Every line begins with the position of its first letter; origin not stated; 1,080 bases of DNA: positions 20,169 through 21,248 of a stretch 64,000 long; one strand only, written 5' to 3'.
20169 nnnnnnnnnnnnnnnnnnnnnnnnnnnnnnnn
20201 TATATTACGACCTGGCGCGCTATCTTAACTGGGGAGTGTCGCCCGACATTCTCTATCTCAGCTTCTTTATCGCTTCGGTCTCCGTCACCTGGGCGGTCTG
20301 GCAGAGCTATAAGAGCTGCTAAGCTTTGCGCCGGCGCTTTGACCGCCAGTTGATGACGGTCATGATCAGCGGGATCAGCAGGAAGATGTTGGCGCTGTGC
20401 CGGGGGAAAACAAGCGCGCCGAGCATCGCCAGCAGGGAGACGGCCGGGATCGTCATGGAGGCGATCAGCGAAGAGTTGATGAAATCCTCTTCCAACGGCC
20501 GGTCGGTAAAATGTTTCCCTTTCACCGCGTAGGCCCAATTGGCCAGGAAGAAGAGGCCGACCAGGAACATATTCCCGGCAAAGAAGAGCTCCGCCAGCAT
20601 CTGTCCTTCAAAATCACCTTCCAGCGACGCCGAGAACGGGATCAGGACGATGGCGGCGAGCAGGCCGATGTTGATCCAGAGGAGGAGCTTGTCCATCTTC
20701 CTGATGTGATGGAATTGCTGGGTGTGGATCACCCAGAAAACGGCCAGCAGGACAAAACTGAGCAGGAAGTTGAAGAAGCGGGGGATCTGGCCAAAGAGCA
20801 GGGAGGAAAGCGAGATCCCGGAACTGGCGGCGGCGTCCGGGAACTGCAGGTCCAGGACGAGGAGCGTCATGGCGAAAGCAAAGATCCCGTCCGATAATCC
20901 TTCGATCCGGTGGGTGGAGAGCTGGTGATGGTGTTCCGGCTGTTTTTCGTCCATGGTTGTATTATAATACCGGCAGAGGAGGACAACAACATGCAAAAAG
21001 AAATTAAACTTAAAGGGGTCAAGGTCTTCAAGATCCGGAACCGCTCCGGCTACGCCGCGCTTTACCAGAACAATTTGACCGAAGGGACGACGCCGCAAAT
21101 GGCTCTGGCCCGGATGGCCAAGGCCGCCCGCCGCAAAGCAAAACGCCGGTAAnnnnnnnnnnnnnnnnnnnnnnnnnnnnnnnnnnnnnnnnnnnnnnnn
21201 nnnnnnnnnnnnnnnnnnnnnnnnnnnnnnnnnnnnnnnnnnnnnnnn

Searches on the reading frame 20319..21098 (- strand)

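Call 72: search_protein_families(library=pfam, proteins=[window:20319-21098:-], max_evalue=0.01)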
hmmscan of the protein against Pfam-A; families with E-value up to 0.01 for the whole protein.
window:20319-21098:- (259 aa): 1 family
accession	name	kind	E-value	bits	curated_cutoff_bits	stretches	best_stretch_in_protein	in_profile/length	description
PF06736.16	TMEM175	-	5.3e-26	91.4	25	1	64-154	1-88/88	Endosomal/lysosomal potassium channel TMEM175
